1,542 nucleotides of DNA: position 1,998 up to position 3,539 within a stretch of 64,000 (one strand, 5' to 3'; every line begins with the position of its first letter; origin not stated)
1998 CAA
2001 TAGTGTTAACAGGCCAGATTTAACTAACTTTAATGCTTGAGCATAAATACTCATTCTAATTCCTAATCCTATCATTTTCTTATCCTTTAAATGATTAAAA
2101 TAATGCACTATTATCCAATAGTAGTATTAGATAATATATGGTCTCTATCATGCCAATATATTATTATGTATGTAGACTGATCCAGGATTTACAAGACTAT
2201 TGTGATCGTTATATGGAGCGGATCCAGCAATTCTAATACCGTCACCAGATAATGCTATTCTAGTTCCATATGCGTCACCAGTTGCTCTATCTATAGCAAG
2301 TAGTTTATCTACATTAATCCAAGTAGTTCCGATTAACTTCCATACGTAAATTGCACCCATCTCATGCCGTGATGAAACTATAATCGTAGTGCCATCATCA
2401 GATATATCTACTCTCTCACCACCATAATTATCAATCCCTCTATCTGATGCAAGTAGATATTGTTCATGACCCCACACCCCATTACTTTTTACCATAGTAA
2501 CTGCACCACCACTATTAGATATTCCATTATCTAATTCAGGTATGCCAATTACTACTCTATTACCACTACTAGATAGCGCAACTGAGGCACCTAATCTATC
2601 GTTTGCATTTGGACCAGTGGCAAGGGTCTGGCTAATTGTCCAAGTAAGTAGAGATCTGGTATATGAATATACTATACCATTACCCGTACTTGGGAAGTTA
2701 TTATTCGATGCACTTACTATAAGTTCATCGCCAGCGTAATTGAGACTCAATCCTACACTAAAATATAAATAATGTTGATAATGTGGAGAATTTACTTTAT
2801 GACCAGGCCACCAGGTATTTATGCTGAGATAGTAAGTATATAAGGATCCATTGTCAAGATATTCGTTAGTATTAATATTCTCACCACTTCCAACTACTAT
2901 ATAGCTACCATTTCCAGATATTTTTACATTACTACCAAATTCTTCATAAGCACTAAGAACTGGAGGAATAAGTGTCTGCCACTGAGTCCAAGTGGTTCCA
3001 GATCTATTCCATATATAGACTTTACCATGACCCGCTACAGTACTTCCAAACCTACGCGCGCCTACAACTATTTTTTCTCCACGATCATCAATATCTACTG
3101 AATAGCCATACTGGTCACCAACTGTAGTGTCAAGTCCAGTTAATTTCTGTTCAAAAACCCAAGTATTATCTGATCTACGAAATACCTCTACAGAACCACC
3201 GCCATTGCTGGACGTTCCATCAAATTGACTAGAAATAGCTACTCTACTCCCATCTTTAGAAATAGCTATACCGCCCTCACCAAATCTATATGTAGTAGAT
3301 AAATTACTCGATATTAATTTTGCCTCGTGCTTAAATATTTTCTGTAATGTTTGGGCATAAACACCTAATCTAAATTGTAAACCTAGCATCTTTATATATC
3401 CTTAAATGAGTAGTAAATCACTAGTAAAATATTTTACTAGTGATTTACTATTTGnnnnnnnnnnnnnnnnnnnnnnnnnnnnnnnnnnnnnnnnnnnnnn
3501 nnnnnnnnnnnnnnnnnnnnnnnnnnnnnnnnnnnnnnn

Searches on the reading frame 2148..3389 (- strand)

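Call 10: search_protein_families(library=phrogs, proteins=[window:2148-3389:-], max_evalue=0.001)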
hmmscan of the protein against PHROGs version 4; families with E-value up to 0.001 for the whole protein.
window:2148-3389:- (413 aa): 0 families

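Call 19: search_protein_families(library=pfam, proteins=[window:2148-3389:-], max_evalue=0.01)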
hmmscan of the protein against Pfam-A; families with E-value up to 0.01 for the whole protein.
window:2148-3389:- (413 aa): 2 families
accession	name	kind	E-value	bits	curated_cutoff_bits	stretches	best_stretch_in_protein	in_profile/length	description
PF14312.12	FG-GAP_2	-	5.3e-35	119.8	23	3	77-126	1-48/49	FG-GAP repeat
PF07676.18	PD40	-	0.00043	20.6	20.9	0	37-55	10-28/38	WD40-like Beta Propeller Repeat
